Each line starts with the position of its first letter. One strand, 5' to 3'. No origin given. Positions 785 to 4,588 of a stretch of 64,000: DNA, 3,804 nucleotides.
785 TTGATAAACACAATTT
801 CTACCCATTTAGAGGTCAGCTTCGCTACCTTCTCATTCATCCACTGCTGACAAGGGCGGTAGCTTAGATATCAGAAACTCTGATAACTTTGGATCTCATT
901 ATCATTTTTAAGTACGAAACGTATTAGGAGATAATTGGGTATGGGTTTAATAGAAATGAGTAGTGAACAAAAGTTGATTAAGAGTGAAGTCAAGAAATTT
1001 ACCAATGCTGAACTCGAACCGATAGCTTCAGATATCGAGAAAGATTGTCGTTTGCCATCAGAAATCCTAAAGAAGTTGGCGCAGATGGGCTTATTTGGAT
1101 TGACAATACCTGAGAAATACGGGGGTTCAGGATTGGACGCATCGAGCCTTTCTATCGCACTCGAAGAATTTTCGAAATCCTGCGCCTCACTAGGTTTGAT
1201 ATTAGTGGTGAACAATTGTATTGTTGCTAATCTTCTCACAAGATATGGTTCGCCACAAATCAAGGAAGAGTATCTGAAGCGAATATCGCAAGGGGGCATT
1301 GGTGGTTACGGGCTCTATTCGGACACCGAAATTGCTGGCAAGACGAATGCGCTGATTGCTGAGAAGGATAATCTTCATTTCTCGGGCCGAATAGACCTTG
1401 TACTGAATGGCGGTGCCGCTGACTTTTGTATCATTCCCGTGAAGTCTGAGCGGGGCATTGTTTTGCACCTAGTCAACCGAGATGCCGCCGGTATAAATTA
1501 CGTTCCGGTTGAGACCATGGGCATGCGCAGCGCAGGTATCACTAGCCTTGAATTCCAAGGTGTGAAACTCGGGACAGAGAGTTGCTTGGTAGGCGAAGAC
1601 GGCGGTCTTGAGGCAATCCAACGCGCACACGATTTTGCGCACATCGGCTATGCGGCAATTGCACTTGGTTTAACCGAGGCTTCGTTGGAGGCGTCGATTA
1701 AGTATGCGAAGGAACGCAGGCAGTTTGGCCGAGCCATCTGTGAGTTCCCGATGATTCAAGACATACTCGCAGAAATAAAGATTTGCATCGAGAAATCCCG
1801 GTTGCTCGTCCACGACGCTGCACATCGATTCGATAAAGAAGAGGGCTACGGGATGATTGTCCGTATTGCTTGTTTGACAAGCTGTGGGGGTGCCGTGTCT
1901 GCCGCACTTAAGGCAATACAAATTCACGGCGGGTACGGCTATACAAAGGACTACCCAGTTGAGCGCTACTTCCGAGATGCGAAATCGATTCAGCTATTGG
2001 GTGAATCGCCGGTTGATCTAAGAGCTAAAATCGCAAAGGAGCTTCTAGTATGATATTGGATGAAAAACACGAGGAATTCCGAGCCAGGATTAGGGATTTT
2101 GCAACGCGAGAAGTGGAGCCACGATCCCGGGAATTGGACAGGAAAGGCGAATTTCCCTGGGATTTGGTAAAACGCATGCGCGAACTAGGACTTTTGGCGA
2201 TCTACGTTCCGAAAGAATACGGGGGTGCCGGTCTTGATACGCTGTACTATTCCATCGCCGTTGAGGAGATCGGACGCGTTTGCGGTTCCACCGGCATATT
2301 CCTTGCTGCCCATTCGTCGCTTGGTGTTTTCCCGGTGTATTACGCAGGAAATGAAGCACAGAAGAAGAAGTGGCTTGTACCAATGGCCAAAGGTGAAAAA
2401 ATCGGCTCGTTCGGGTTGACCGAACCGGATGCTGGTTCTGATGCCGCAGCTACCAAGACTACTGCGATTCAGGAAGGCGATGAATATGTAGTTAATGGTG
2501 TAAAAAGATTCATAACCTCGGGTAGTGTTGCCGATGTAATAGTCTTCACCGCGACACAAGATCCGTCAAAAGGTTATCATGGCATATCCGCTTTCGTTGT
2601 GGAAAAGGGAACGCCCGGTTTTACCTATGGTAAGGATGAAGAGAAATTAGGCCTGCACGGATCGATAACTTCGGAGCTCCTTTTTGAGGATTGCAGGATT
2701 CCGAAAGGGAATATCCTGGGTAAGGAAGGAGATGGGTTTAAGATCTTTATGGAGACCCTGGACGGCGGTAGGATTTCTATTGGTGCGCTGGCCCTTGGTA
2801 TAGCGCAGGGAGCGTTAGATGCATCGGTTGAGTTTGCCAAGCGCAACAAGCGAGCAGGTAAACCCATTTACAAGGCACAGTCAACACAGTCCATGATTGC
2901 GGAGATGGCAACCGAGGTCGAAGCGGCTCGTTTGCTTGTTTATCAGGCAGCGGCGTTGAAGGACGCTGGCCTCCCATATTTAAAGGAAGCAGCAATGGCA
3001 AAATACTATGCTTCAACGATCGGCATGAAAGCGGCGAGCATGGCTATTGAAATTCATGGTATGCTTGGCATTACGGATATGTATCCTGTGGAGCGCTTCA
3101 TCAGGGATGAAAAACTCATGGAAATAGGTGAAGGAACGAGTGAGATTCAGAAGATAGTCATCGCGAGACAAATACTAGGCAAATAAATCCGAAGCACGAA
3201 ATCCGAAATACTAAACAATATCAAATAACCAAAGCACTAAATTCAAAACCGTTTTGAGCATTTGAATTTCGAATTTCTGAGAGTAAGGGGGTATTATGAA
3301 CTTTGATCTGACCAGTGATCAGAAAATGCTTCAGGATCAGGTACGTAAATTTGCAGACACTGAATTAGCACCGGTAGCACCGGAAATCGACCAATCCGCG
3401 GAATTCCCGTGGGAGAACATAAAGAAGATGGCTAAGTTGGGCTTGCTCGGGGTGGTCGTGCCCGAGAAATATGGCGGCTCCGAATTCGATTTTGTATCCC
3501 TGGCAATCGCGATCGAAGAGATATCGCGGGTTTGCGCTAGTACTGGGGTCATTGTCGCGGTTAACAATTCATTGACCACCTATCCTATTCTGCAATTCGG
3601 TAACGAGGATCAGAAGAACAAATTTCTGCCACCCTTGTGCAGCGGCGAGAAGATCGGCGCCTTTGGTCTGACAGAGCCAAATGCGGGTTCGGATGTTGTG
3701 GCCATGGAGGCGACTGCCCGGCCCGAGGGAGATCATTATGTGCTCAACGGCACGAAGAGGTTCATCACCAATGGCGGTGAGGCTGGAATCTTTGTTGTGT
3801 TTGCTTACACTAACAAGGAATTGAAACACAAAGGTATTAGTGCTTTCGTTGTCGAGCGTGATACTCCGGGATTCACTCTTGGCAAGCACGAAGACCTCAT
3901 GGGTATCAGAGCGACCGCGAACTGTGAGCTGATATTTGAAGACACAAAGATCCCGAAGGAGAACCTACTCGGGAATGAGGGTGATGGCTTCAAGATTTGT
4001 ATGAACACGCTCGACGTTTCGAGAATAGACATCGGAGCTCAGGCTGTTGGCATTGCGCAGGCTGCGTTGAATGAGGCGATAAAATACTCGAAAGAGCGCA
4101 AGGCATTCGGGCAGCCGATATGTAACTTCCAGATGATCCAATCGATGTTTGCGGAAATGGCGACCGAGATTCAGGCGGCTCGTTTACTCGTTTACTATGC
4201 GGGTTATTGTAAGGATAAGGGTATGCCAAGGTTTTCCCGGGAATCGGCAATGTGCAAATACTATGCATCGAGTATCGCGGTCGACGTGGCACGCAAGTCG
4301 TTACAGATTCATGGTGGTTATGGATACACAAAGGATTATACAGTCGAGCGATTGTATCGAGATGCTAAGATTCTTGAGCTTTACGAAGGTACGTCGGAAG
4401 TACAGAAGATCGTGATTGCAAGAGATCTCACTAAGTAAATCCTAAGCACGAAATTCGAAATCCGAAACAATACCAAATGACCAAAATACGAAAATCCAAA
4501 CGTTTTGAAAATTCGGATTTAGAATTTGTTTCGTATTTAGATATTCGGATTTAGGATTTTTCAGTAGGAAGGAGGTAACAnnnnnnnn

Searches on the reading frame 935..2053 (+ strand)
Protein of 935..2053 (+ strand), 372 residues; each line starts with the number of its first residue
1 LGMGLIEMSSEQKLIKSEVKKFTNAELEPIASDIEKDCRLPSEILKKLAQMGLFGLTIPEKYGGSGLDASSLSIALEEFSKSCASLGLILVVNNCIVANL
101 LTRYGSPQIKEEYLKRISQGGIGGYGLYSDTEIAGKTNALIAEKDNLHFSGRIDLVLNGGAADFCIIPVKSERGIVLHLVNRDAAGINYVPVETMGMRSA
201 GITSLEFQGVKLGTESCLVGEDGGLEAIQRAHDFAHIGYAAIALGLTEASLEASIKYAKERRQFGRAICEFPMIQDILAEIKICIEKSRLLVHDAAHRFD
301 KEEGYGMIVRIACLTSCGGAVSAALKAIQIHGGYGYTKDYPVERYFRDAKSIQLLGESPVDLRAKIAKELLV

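Call 4: search_protein_families(library=pfam, proteins=[window:935-2053:+])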
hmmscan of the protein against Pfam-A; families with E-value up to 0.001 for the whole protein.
window:935-2053:+ (372 aa): 4 families
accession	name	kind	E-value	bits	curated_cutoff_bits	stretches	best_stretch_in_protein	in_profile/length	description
PF02771.21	Acyl-CoA_dh_N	-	3e-31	108.6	22.9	1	10-120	2-112/113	Acyl-CoA dehydrogenase, N-terminal domain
PF00441.29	Acyl-CoA_dh_1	-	4.3e-29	102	22.4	1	223-356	2-135/150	Acyl-CoA dehydrogenase, C-terminal domain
PF08028.16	Acyl-CoA_dh_2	-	1.1e-15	58.6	22.7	1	238-353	2-127/134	Acyl-CoA dehydrogenase, C-terminal domain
PF02770.24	Acyl-CoA_dh_M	-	0.00037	21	33.3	1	136-210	17-97/97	Acyl-CoA dehydrogenase, middle domain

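Call 5: search_protein_families(library=ncbifam, proteins=[window:935-2053:+])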
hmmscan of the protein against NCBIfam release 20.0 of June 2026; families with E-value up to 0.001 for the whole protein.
window:935-2053:+ (372 aa): 21 families
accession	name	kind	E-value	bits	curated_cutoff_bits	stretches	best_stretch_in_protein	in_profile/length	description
NF042972.1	AcrlCoAredClosAcrC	equivalog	2.8e-67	227.1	640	1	7-353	4-359/378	acryloyl-CoA reductase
NF043006.1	CyhCrbnylCoADH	equivalog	3e-53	181.2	650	1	9-369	5-374/380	cyclohexane-1-carbonyl-CoA dehydrogenase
NF045552.1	GlutCoADH_Des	equivalog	3.5e-48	164.7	470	1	7-357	4-366/387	glutaryl-CoA dehydrogenase Acd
NF042439.1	SulpropCoADesulf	equivalog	9e-46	156.3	600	1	18-371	3-371/379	3-sulfinopropanoyl-CoA desulfinase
NF008997.0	PRK12341.1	equivalog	2.4e-39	135.5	537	1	8-355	5-361/382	acyl-CoA dehydrogenase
NF053553.1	prodigi_MBC_PigA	equivalog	4.2e-39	134.7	500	1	7-349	4-358/381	prodigiosin MBC biosynthesis dehydrogenase PigA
NF058590.1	AcCoDHFadEBacil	equivalog_domain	4.7e-39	134.4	600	2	7-289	20-310/586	acyl-CoA dehydrogenase FadE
NF045652.1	ProlPCPDhRedW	equivalog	1.5e-29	103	650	1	13-353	5-356/376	L-prolyl-[peptidyl-carrier protein] dehydrogenase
NF049984.1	Rv1679_FadE16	equivalog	1.4e-25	90.3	600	1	31-351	16-346/371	Rv1679 family acyl-CoA dehydrogenase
TIGR03207.1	cyc_hxne_CoA_dh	equivalog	4.3e-25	88.2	575.35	1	9-354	2-355/372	cyclohexanecarboxyl-CoA dehydrogenase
NF002885.1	PRK03354.1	equivalog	3.4e-23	82.3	540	1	7-351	4-354/378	crotonobetainyl-CoA dehydrogenase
TIGR03203.1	pimD_small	equivalog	4.6e-23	81.9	652.7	1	7-352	3-358/378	pimeloyl-CoA dehydrogenase small subunit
TIGR04022.1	sulfur_SfnB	equivalog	2.4e-19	69.5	430.9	1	24-349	18-359/391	SfnB family sulfur acquisition oxidoreductase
NF050027.1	acylCoADhIpdE2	equivalog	5.6e-18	65.5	450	1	218-363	169-304/311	acyl-CoA dehydrogenase IpdE2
NF007000.1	PRK09463.1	subfamily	9.3e-15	54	600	1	34-121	67-156/726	acyl-CoA dehydrogenase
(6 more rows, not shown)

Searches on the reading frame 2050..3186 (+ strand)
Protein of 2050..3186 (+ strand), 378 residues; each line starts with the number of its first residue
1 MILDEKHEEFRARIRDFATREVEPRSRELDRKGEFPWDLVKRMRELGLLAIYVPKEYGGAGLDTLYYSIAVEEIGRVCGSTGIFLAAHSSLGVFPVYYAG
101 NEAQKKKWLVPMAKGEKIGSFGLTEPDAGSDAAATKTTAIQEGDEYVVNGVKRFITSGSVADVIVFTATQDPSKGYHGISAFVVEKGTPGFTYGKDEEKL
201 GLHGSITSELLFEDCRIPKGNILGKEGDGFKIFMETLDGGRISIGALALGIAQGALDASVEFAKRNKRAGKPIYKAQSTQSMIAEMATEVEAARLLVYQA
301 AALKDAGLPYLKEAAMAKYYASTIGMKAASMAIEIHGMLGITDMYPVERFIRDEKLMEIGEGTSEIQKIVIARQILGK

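Call 4: search_protein_families(library=pfam, proteins=[window:2050-3186:+])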
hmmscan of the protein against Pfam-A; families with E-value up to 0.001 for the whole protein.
window:2050-3186:+ (378 aa): 4 families
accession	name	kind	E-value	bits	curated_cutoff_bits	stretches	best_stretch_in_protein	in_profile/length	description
PF00441.29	Acyl-CoA_dh_1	-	2.7e-46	157.9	22.4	1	227-376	1-150/150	Acyl-CoA dehydrogenase, C-terminal domain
PF02771.21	Acyl-CoA_dh_N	-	1.4e-40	138.6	22.9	1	5-116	2-113/113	Acyl-CoA dehydrogenase, N-terminal domain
PF02770.24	Acyl-CoA_dh_M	-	2.9e-26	91.9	33.3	1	120-215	1-97/97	Acyl-CoA dehydrogenase, middle domain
PF08028.16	Acyl-CoA_dh_2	-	1.7e-22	80.5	22.7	1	243-355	2-124/134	Acyl-CoA dehydrogenase, C-terminal domain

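Call 5: search_protein_families(library=ncbifam, proteins=[window:2050-3186:+])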
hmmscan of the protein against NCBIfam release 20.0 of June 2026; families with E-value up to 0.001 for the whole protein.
window:2050-3186:+ (378 aa): 23 families
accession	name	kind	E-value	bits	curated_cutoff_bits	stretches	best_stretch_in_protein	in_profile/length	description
NF042972.1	AcrlCoAredClosAcrC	equivalog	9e-136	452.5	640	1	3-376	5-377/378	acryloyl-CoA reductase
NF043006.1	CyhCrbnylCoADH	equivalog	3.6e-91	306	650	1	13-376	14-376/380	cyclohexane-1-carbonyl-CoA dehydrogenase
NF045552.1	GlutCoADH_Des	equivalog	8.2e-91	305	470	1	3-377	5-381/387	glutaryl-CoA dehydrogenase Acd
NF042439.1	SulpropCoADesulf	equivalog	1.1e-80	271.2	600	1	12-377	2-372/379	3-sulfinopropanoyl-CoA desulfinase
NF058590.1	AcCoDHFadEBacil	equivalog_domain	7.1e-80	269.2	600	2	4-311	22-327/586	acyl-CoA dehydrogenase FadE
NF045652.1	ProlPCPDhRedW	equivalog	4.8e-79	265.9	650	1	5-375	2-373/376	L-prolyl-[peptidyl-carrier protein] dehydrogenase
NF053553.1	prodigi_MBC_PigA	equivalog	1e-71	242.1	500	1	3-375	5-379/381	prodigiosin MBC biosynthesis dehydrogenase PigA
TIGR03207.1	cyc_hxne_CoA_dh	equivalog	1.9e-59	201.3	575.35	1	7-374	5-370/372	cyclohexanecarboxyl-CoA dehydrogenase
NF008997.0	PRK12341.1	equivalog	9.1e-58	196.1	537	1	10-376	12-377/382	acyl-CoA dehydrogenase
NF002885.1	PRK03354.1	equivalog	2.4e-50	171.7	540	1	3-376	5-374/378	crotonobetainyl-CoA dehydrogenase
NF052270.1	Staph_DH_FadE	equivalog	2.1e-45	155.2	600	1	10-378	28-396/400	acyl-CoA dehydrogenase FadE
NF049984.1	Rv1679_FadE16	equivalog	7.6e-33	114.2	600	1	25-356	15-346/371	Rv1679 family acyl-CoA dehydrogenase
NF007000.1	PRK09463.1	subfamily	1e-30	106.7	600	1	33-342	72-399/726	acyl-CoA dehydrogenase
NF009586.0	PRK13026.1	subfamily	1.6e-28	99.5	608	1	34-342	108-434/777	acyl-CoA dehydrogenase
TIGR03204.1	pimC_large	equivalog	4.4e-28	98.3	623.85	1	10-297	11-298/395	pimeloyl-CoA dehydrogenase large subunit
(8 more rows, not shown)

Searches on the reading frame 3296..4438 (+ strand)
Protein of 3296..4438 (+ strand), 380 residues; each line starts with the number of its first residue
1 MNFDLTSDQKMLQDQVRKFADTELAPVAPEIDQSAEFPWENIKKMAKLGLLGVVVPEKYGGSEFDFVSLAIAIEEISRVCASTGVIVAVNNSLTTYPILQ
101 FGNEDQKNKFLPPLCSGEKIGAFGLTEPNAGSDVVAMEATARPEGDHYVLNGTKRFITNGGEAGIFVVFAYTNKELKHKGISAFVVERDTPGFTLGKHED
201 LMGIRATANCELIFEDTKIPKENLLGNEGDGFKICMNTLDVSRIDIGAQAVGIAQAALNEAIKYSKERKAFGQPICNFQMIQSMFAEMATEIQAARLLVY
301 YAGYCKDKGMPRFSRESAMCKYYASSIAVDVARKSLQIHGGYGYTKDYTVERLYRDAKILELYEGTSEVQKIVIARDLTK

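Call 4: search_protein_families(library=pfam, proteins=[window:3296-4438:+])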
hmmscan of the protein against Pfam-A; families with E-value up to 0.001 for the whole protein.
window:3296-4438:+ (380 aa): 5 families
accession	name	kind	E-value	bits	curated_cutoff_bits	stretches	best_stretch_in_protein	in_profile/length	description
PF00441.29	Acyl-CoA_dh_1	-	7.2e-52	175.9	22.4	1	229-378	1-149/150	Acyl-CoA dehydrogenase, C-terminal domain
PF02771.21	Acyl-CoA_dh_N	-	1.5e-42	144.9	22.9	1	6-118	1-113/113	Acyl-CoA dehydrogenase, N-terminal domain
PF02770.24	Acyl-CoA_dh_M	-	1.6e-28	99.1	33.3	1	122-216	1-96/97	Acyl-CoA dehydrogenase, middle domain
PF08028.16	Acyl-CoA_dh_2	-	6.7e-24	85.1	22.7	1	246-367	3-133/134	Acyl-CoA dehydrogenase, C-terminal domain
PF22924.1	ACOX_C_alpha1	-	8.1e-05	22.9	27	0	281-377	75-167/169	Acyl-CoA oxidase, C-alpha1 domain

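Call 5: search_protein_families(library=ncbifam, proteins=[window:3296-4438:+])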
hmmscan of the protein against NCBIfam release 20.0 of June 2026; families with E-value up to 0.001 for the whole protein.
window:3296-4438:+ (380 aa): 24 families
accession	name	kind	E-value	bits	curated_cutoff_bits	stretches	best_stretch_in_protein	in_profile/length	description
NF042972.1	AcrlCoAredClosAcrC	equivalog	1.7e-151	504.2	640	1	1-379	1-377/378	acryloyl-CoA reductase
NF045552.1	GlutCoADH_Des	equivalog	3.1e-116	388.7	470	1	1-377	1-378/387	glutaryl-CoA dehydrogenase Acd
NF043006.1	CyhCrbnylCoADH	equivalog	1.3e-107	360.2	650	1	6-379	5-376/380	cyclohexane-1-carbonyl-CoA dehydrogenase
NF058590.1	AcCoDHFadEBacil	equivalog_domain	1.1e-104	351.1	600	1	4-378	20-410/586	acyl-CoA dehydrogenase FadE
NF042439.1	SulpropCoADesulf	equivalog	4.2e-91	305.5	600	1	13-378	1-370/379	3-sulfinopropanoyl-CoA desulfinase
NF053553.1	prodigi_MBC_PigA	equivalog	1.1e-80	271.6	500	1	1-378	1-379/381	prodigiosin MBC biosynthesis dehydrogenase PigA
NF045652.1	ProlPCPDhRedW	equivalog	1.2e-78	264.5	650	1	8-378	3-373/376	L-prolyl-[peptidyl-carrier protein] dehydrogenase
TIGR03207.1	cyc_hxne_CoA_dh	equivalog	2e-75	253.9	575.35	1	5-377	1-370/372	cyclohexanecarboxyl-CoA dehydrogenase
NF008997.0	PRK12341.1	equivalog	1.4e-73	248.2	537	1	1-380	1-378/382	acyl-CoA dehydrogenase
NF002885.1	PRK03354.1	equivalog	3.1e-67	227.2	540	1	1-378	1-373/378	crotonobetainyl-CoA dehydrogenase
NF052270.1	Staph_DH_FadE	equivalog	7.9e-55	186.2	600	1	5-379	21-394/400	acyl-CoA dehydrogenase FadE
NF007000.1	PRK09463.1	subfamily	2.2e-39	135.4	600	1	33-345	70-399/726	acyl-CoA dehydrogenase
NF009586.0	PRK13026.1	subfamily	3.2e-35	121.6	608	1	33-343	105-432/777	acyl-CoA dehydrogenase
NF049984.1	Rv1679_FadE16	equivalog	6.3e-35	121.1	600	1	27-366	15-353/371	Rv1679 family acyl-CoA dehydrogenase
TIGR03203.1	pimD_small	equivalog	3.3e-32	112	652.7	1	3-367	2-365/378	pimeloyl-CoA dehydrogenase small subunit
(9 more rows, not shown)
